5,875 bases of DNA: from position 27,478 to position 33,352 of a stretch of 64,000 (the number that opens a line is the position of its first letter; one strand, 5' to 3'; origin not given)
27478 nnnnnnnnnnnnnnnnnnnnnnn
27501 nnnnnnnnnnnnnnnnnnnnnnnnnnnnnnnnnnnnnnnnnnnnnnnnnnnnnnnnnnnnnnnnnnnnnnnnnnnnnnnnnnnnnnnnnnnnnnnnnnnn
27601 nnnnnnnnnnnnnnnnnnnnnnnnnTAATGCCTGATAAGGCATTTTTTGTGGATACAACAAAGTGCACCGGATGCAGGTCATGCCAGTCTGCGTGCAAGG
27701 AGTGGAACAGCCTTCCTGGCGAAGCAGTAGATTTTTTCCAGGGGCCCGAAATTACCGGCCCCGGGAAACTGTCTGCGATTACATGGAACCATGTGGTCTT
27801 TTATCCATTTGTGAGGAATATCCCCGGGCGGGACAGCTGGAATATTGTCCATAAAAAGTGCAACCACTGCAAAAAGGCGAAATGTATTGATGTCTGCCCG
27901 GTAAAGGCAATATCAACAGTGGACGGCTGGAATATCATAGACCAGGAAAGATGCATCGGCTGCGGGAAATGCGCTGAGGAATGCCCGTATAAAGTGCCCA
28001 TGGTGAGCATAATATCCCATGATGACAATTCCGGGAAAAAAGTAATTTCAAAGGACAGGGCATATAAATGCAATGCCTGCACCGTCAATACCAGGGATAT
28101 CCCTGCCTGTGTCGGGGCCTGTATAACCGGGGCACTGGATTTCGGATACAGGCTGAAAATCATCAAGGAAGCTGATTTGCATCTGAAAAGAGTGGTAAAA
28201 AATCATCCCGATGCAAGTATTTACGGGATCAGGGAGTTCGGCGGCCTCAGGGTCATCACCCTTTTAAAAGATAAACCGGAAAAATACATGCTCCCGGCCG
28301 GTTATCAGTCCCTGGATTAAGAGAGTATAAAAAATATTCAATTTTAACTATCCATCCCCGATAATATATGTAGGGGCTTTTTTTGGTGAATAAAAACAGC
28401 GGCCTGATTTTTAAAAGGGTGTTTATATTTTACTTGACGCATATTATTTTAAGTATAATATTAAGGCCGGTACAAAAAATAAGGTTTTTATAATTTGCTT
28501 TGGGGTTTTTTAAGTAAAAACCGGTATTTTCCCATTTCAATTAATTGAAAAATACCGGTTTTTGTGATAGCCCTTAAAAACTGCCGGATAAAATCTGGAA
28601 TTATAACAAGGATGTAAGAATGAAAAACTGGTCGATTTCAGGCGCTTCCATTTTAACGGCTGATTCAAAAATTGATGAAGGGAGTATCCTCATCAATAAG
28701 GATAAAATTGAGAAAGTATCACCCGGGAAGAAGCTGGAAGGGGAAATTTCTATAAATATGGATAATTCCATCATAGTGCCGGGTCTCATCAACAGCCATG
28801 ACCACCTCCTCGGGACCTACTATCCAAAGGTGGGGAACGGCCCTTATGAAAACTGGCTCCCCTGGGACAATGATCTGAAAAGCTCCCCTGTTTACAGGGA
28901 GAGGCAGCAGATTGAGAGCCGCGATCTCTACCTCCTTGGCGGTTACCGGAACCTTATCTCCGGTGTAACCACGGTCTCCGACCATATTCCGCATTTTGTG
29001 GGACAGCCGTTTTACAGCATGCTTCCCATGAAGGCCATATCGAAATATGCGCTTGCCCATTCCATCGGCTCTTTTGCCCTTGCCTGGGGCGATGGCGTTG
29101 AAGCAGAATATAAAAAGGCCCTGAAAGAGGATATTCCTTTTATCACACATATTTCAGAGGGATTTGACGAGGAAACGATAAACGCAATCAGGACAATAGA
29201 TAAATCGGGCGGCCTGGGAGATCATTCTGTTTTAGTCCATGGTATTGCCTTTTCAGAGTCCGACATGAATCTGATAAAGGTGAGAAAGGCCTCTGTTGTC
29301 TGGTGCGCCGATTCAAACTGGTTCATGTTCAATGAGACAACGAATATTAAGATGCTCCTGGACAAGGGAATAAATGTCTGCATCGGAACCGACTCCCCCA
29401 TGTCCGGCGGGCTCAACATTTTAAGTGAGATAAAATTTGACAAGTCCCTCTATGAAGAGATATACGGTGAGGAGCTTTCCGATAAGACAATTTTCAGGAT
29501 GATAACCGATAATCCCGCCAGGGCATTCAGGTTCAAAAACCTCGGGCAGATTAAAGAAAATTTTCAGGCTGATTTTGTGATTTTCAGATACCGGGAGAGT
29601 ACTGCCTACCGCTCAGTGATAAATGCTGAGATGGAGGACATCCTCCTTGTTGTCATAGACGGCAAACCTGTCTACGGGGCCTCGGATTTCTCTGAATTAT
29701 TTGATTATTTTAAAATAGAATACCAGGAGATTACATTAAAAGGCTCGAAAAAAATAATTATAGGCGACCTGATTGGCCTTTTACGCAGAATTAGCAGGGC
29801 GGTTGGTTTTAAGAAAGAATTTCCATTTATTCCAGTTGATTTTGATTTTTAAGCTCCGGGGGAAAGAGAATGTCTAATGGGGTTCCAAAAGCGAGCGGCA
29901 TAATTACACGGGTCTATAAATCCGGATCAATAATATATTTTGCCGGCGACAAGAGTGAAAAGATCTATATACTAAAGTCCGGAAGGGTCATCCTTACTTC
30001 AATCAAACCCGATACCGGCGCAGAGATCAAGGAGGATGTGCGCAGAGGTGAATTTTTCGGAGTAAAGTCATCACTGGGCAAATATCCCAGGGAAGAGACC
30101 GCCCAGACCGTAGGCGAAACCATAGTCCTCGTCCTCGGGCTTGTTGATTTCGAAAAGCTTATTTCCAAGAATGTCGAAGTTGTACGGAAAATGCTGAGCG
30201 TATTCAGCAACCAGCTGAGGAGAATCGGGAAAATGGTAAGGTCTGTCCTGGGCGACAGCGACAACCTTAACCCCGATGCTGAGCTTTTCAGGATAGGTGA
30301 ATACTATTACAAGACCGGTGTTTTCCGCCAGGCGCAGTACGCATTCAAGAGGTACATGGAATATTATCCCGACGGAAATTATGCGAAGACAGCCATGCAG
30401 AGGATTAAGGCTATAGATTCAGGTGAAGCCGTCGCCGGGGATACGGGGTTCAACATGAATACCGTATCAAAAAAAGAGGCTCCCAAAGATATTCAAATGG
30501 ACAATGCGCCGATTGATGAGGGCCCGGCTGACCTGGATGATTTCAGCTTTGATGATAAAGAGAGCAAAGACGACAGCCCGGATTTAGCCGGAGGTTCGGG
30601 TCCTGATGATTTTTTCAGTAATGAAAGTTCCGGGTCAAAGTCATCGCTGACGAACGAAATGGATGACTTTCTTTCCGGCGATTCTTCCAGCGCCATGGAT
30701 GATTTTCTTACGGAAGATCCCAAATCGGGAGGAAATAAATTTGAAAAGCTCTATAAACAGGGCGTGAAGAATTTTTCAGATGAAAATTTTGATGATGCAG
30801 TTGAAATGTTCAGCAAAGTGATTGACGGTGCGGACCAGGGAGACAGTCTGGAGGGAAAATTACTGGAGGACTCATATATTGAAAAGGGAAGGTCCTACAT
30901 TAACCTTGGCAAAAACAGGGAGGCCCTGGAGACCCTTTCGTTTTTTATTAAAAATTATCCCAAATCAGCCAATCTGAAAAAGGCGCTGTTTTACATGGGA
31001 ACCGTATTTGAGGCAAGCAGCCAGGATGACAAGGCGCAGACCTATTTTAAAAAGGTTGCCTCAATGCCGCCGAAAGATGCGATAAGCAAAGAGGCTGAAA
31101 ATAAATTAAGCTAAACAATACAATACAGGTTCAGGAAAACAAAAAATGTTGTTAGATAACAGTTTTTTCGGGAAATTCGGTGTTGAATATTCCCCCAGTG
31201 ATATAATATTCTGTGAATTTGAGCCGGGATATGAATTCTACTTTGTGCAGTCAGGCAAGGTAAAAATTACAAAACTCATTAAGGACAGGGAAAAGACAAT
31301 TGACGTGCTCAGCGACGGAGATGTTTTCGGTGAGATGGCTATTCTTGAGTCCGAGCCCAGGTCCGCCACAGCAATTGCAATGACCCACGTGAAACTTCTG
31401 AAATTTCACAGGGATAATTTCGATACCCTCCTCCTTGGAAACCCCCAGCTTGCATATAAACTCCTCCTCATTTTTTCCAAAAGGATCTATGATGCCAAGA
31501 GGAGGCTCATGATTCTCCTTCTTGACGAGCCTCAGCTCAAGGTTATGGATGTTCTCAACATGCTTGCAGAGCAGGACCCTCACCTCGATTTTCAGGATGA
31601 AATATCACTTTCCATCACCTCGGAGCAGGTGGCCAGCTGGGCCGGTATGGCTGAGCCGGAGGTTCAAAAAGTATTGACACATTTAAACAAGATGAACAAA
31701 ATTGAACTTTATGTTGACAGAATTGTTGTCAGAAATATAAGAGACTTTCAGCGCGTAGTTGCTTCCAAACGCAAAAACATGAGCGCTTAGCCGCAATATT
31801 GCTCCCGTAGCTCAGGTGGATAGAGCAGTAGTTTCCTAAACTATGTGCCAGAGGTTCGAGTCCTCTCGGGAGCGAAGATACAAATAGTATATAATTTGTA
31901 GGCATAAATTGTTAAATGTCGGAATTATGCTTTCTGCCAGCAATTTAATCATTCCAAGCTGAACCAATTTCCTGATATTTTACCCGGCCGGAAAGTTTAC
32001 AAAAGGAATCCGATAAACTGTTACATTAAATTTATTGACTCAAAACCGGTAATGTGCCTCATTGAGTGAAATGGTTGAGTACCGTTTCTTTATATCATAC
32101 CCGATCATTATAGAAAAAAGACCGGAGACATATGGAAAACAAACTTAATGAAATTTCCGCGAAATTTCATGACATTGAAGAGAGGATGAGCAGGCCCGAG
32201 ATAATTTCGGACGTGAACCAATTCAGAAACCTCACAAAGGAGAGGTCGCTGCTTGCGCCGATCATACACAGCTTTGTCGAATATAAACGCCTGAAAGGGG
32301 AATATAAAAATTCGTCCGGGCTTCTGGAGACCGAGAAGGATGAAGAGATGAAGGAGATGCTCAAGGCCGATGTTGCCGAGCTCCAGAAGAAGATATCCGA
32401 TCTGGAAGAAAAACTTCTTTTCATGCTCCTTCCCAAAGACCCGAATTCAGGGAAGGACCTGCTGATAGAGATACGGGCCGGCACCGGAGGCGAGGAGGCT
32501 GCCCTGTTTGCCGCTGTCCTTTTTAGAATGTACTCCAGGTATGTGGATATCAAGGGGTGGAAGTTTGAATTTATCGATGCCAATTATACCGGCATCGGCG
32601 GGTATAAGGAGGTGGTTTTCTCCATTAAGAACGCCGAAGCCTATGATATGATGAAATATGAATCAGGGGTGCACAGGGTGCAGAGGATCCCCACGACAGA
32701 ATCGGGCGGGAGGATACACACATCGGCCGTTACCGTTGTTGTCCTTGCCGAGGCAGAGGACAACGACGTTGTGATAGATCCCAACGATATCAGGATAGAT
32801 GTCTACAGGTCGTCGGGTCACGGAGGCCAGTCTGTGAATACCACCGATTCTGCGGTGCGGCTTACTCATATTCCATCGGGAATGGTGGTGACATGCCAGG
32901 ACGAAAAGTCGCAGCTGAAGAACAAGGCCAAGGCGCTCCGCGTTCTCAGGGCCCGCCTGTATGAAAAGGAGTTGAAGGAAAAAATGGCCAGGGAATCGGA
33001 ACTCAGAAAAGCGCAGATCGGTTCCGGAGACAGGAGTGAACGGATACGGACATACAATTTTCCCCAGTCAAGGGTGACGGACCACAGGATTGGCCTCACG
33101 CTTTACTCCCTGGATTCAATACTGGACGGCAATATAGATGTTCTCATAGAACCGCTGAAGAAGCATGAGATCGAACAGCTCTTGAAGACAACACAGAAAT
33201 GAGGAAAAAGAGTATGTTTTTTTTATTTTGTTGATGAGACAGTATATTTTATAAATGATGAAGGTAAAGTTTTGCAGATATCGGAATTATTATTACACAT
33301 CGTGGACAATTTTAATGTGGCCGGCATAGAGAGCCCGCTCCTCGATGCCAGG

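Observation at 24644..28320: Periplasmic FdhAB/FdnGH-like molybdoenzyme whose Sec/Cys-His active-site pair is Asp-Asp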

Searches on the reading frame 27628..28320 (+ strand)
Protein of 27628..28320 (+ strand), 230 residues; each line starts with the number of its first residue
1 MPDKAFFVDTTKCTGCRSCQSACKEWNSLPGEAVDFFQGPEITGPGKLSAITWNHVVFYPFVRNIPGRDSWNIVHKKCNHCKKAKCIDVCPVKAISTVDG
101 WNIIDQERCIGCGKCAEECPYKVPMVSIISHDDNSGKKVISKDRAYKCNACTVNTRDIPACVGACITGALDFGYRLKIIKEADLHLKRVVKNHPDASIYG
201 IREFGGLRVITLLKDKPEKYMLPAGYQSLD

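Call 6: search_protein_families(library=pfam, proteins=[window:27628-28320:+])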
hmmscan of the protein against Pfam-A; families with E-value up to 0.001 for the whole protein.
window:27628-28320:+ (230 aa): 14 families
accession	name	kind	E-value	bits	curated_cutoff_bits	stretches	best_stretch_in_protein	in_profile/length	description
PF12838.12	Fer4_7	-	1.4e-16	61.1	27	3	12-94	1-52/52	4Fe-4S dicluster domain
PF12797.12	Fer4_2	-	6.3e-13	48.2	24.5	2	103-121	4-22/22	4Fe-4S binding domain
PF12837.12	Fer4_6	-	2.1e-12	46.8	25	1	104-123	4-23/24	4Fe-4S binding domain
PF00037.32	Fer4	-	4.2e-12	45.8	21.1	1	103-123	2-22/24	4Fe-4S binding domain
PF13237.11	Fer4_10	-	9.6e-12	45.1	25.5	2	72-120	3-53/53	4Fe-4S dicluster domain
PF13247.11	Fer4_11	-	8.1e-11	42.4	26.2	1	71-174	3-99/100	4Fe-4S dicluster domain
PF14697.11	Fer4_21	-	1.2e-09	38.6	35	1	103-152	2-48/59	4Fe-4S dicluster domain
PF13187.11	Fer4_9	-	2.4e-08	34.3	27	2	77-122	1-50/52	4Fe-4S dicluster domain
PF25160.1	LdpA_Fe-S-bd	-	1.8e-07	31.3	27.6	1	81-122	5-41/49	LdpA Fe-S cluster-binding domain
PF12800.12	Fer4_4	-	6.6e-06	26.5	24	0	107-122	2-17/17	4Fe-4S binding domain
PF13484.11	Fer4_16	-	2e-05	25.7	30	0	77-98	1-20/66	4Fe-4S double cluster binding domain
PF13183.11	Fer4_8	-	0.00022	22.1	27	0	11-93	3-67/68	4Fe-4S dicluster domain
PF12798.12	Fer4_3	-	0.00024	22.1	27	0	109-122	1-14/15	4Fe-4S binding domain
PF13459.11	Fer4_15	-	0.00054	21.1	22.4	0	104-120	3-19/66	4Fe-4S single cluster domain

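Call 7: search_protein_families(library=ncbifam, proteins=[window:27628-28320:+])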
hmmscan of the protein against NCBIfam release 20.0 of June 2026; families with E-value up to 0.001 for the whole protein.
window:27628-28320:+ (230 aa): 53 families (the best 25 are shown)
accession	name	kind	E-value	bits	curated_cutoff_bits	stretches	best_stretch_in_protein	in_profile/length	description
NF045715.1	sulf_resp_HmcB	equivalog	1.7e-27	96.4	420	1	5-212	38-234/307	sulfate respiration complex iron-sulfur protein HmcB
TIGR01582.1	FDH-beta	equivalog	6.2e-27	94.4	334.7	1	5-224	23-235/283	formate dehydrogenase subunit beta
NF008134.0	PRK10882.1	equivalog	7.8e-25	87.6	263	1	7-188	42-221/329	hydrogenase 2 operon protein HybA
TIGR02951.1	DMSO_dmsB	equivalog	6.6e-22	78.3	214.1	1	5-174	3-152/161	DMSO/selenate family reductase complex B subunit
NF045797.1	DsrO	equivalog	6.9e-21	74.7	200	1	75-173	100-200/235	sulfate reduction electron transfer complex DsrMKJOP subunit DsrO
TIGR03149.1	cyt_nit_nrfC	equivalog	1.9e-18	66.7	377.6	1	71-192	87-197/225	cytochrome c nitrite reductase Fe-S protein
NF011569.0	PRK14993.1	equivalog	4.3e-18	65.6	416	1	74-195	96-204/244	tetrathionate reductase subunit TtrB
NF007658.0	PRK10330.1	equivalog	1.4e-17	63.7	260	1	76-172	56-154/181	electron transport protein HydN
NF009408.0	PRK12769.1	equivalog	1.2e-15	56.7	1003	1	58-178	38-150/659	formate-dependent uric acid utilization protein AegA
NF041782.1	mnquin_red_QrcC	equivalog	6.3e-15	55.5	400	1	7-123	4-115/239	menaquinone reductase iron-sulfur cluster-binding subunit QrcC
NF007382.0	PRK09898.1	equivalog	6.7e-13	48.6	213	1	72-152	117-197/208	ferredoxin-like protein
TIGR03478.1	DMSO_red_II_bet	subfamily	1.2e-12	47.4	480.7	1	73-175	126-220/321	DMSO reductase family type II enzyme, iron-sulfur subunit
TIGR02700.1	flavo_MJ0208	hypoth_equivalog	1.7e-12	47.2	251.35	1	70-122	142-192/234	dihydromethanopterin reductase (acceptor)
NF041715.1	arsenate_red_ArrB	equivalog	2e-12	47.2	450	1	7-123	6-103/233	arsenate respiratory reductase iron-sulfur subunit ArrB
NF038355.1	FDH3_beta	equivalog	5.7e-12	46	240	1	74-128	50-105/180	formate dehydrogenase FDH3 subunit beta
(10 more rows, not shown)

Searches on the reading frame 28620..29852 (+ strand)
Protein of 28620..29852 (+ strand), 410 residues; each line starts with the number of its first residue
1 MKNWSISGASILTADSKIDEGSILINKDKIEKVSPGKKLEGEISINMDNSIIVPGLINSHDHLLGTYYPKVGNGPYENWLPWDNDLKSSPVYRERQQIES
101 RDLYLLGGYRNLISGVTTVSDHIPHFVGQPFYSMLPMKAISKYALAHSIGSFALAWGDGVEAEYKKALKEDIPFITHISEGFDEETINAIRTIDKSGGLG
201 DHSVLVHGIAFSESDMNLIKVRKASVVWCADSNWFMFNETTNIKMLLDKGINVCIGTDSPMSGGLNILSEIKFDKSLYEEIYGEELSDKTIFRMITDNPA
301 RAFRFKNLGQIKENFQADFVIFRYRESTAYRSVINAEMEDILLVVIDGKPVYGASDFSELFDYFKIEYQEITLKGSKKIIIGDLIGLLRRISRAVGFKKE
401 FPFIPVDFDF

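Call 6: search_protein_families(library=pfam, proteins=[window:28620-29852:+])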
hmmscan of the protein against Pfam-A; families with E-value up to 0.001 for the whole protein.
window:28620-29852:+ (410 aa): 2 families
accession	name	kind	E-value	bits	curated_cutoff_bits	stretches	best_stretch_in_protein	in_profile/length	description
PF01979.26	Amidohydro_1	-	1.8e-23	83.8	25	1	165-351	142-345/345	Amidohydrolase family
PF07969.17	Amidohydro_3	-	1e-12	48.8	29.7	1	186-352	291-472/472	Amidohydrolase family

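Call 7: search_protein_families(library=ncbifam, proteins=[window:28620-29852:+])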
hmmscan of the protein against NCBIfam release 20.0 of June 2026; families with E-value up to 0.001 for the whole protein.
window:28620-29852:+ (410 aa): 49 families (the best 25 are shown)
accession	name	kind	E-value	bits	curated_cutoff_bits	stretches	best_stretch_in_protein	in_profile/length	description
NF005557.0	PRK07228.1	equivalog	2.2e-25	89.3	522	2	185-355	233-416/445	5'-deoxyadenosine deaminase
NF004701.0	PRK06038.1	equivalog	5.1e-23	81.5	609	2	188-326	229-369/432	N-ethylammeline chlorohydrolase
NF005552.0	PRK07213.1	equivalog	5.9e-23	81.4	294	1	204-345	237-376/382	chlorohydrolase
NF006055.0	PRK08203.1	equivalog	9.3e-23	80.5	532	2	169-328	228-396/455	8-oxoguanine deaminase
NF006252.0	PRK08393.1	equivalog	3.3e-21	75.8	617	1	190-328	228-368/424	N-ethylammeline chlorohydrolase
NF005540.0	PRK07203.1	equivalog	7.7e-21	74.2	444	2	189-329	243-384/444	putative aminohydrolase SsnA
NF006269.1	PRK08418.1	equivalog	1.6e-20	73.2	320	1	202-328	255-380/408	aminofutalosine deaminase family hydrolase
TIGR02967.1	guan_deamin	equivalog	1.6e-19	70.2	375.4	1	177-342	216-382/401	guanine deaminase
NF006056.0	PRK08204.1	subfamily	1.2e-18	67.1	391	2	5-121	6-122/449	hypothetical protein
NF006549.0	PRK09045.1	equivalog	7.3e-18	64.4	540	1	178-324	230-380/444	TRZ/ATZ family hydrolase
NF006679.0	PRK09228.1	subfamily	2.9e-16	59.2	351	1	190-335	253-398/433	guanine deaminase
TIGR03314.1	Se_ssnA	subfamily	6.6e-16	58.2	455.5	2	188-329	241-383/441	putative selenium metabolism protein SsnA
NF004995.0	PRK06380.1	subfamily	4.9e-15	55.4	567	2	190-327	225-365/418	metal-dependent hydrolase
NF009059.0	PRK12393.1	equivalog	5.6e-14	51.7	543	2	19-123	27-130/460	amidohydrolase family protein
TIGR01224.1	hutI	equivalog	1.6e-10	40.4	298.15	1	185-327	218-356/377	imidazolonepropionase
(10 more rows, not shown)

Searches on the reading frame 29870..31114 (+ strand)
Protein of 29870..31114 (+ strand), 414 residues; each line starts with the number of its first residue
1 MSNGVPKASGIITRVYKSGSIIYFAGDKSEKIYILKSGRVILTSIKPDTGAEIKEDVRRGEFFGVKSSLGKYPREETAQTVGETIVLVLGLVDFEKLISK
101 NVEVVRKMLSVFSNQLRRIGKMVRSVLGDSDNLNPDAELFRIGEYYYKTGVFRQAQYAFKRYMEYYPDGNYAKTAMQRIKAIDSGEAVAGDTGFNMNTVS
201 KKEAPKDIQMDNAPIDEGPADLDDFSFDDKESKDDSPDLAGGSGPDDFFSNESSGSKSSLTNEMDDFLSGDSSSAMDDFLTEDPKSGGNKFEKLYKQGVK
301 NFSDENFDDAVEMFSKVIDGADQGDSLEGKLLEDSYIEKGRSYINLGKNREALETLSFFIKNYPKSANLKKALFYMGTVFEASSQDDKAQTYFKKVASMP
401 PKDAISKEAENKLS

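Call 6: search_protein_families(library=pfam, proteins=[window:29870-31114:+])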
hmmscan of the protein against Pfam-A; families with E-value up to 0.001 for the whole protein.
window:29870-31114:+ (414 aa): 8 families
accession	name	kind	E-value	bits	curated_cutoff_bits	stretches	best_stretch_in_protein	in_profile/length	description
PF13174.12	TPR_6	-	4.1e-15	55.7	26.3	1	339-366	6-33/33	Tetratricopeptide repeat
PF00027.35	cNMP_binding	-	1.4e-14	54.2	27.5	1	14-101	2-89/89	Cyclic nucleotide-binding domain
PF07719.23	TPR_2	-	1.8e-08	34.3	27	0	139-168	4-33/34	Tetratricopeptide repeat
PF13525.12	YfiO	-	1.7e-07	31.7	25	0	292-384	6-93/203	Outer membrane lipoprotein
PF00515.34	TPR_1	-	3.5e-05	23.9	27.8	0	294-318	4-28/34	Tetratricopeptide repeat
PF13181.12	TPR_8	-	0.00012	22.4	25.7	0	334-356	2-24/34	Tetratricopeptide repeat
PF13424.12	TPR_12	-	0.0004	21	30.1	0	337-398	7-73/77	Tetratricopeptide repeat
PF13432.12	TPR_16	-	0.00052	20.8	32.7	0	338-369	2-35/65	Tetratricopeptide repeat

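Call 7: search_protein_families(library=ncbifam, proteins=[window:29870-31114:+])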
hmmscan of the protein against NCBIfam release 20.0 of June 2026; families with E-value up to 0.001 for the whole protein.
window:29870-31114:+ (414 aa): 14 families
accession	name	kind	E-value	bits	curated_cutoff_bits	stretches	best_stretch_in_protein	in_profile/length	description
TIGR02795.1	tol_pal_ybgF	equivalog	1.3e-13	51.6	90.1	1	293-413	4-119/119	tol-pal system protein YbgF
TIGR03302.1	OM_YfiO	subfamily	5.6e-12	45.7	81.4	1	289-379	31-116/239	outer membrane protein assembly factor BamD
NF008068.0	PRK10803.1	equivalog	1.9e-07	31.3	383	1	332-414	179-261/263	cell division protein CpoB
NF040959.1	MamA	equivalog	2.1e-07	30.6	200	1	326-403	30-104/204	magnetosome protein MamA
NF050806.1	TransRegFixKCaul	equivalog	4.9e-06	25.9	300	1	13-120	25-129/215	transcriptional regulator FixK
NF010499.0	PRK13918.1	equivalog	8e-06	25.5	274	1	13-124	14-125/205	CRP/FNR family transcriptional regulator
NF047507.1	TPR_BatC_Lepto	exception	8e-06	25.5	175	1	294-391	61-154/214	TPR repeat-containing protein BatC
NF052312.1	T9SS_PorW_SprE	equivalog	2.3e-05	23.2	250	1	304-402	154-248/716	type IX secretion system periplasmic lipoprotein PorW/SprE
TIGR02521.1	type_IV_pilW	equivalog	3.9e-05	23.3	154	0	334-404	32-99/234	type IV pilus biogenesis/stability protein PilW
NF052518.1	TransRegLdrP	equivalog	5e-05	23.4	300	1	20-101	8-85/195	transcriptional regulator LdrP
NF041163.2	encap_f2b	equivalog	5.7e-05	22.4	400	1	11-113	95-197/450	family 2B encapsulin nanocompartment shell protein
TIGR03697.1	NtcA_cyano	equivalog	7.1e-05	22.6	244.95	1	19-124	1-108/193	global nitrogen regulator NtcA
TIGR02917.1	PEP_TPR_lipo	equivalog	0.00039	18.4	312.2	0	336-404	739-804/899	XrtA/PEP-CTERM system TPR-repeat protein PrsT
NF047371.1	FlcA_CTERM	equivalog_domain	0.00058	18.4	300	0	265-321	448-503/646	periplasmic flagellar collar protein FlcA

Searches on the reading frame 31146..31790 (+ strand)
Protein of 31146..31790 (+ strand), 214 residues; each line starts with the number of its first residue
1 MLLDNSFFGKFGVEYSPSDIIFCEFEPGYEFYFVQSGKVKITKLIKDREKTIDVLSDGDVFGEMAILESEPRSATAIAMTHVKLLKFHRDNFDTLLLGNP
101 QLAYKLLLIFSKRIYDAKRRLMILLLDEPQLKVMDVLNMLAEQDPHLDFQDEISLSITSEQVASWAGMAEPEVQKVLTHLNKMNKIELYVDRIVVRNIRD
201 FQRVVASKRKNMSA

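Call 6: search_protein_families(library=pfam, proteins=[window:31146-31790:+])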
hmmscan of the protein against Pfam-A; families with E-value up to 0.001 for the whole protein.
window:31146-31790:+ (214 aa): 2 families
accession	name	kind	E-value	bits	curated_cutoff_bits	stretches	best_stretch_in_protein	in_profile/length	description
PF00027.35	cNMP_binding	-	6.2e-23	81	27.5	1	13-96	2-86/89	Cyclic nucleotide-binding domain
PF13545.12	HTH_Crp_2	-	8.2e-06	26.1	27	1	134-200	4-66/70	Crp-like helix-turn-helix domain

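Call 7: search_protein_families(library=ncbifam, proteins=[window:31146-31790:+])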
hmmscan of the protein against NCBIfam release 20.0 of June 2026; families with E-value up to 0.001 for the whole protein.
window:31146-31790:+ (214 aa): 10 families
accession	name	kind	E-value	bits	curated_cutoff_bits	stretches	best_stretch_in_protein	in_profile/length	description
NF008732.0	PRK11753.1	equivalog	3.1e-13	49.7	266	1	19-196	32-211/214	cAMP-activated global transcriptional regulator CRP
NF058543.1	ActPatMycb56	equivalog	2.1e-11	43.2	460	1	19-135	28-143/317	acetyltransferase Pat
NF045989.1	TransRegFnrLRhodb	equivalog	1.8e-09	37.2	300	1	48-207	75-234/245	transcriptional regulator FnrL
TIGR03697.1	NtcA_cyano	equivalog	7.4e-08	32.4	244.95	1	20-197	3-184/193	global nitrogen regulator NtcA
NF050806.1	TransRegFixKCaul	equivalog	2.3e-07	30.3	300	1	14-199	27-208/215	transcriptional regulator FixK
NF041163.2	encap_f2b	equivalog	8.5e-07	28.4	400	1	14-106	99-193/450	family 2B encapsulin nanocompartment shell protein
NF008365.0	PRK11161.1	subfamily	4.5e-05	22.9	228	1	26-210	63-248/250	fumarate/nitrate reduction transcriptional regulator Fnr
TIGR03896.1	cyc_nuc_ocin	subfamily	5.9e-05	22.6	161.05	1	19-105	170-257/317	bacteriocin-type transport-associated protein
NF053664.1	TransRegPtrACyano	equivalog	0.00011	21.6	300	1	32-195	31-189/196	Crp/Fnr family transcriptional regulator PtrA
NF006901.0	PRK09392.1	equivalog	0.00035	20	211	1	31-197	51-213/236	transcriptional activator FtrB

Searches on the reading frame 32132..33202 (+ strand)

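Call 6: search_protein_families(library=pfam, proteins=[window:32132-33202:+])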
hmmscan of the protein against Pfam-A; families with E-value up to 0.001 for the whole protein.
window:32132-33202:+ (356 aa): 2 families
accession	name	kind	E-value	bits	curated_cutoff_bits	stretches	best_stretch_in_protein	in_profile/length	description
PF03462.23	PCRF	-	1e-69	234.7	24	1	9-202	2-194/194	PCRF domain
PF00472.26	RF-1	-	5.3e-44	149.3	35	1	210-319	2-116/116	RF-1 domain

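Call 7: search_protein_families(library=ncbifam, proteins=[window:32132-33202:+])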
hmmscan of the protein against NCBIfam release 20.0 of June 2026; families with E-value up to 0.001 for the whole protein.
window:32132-33202:+ (356 aa): 5 families
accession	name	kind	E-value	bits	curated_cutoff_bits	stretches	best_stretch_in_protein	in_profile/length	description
NF001859.2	PRK00591.1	equivalog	2.6e-152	506.9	400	1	5-349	1-345/347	peptide chain release factor 1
TIGR00019.1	prfA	equivalog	1e-147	491.8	423.25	1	3-355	8-359/361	peptide chain release factor 1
TIGR00020.2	prfB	exception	5.9e-88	295.2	370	1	5-340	17-349/353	peptide chain release factor 2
TIGR03072.1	release_prfH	equivalog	1.2e-24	87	166.65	1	111-295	2-183/200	peptide chain release factor H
NF006718.0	PRK09256.1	equivalog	1.6e-09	37.6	100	1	211-245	8-42/140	alternative ribosome rescue aminoacyl-tRNA hydrolase ArfB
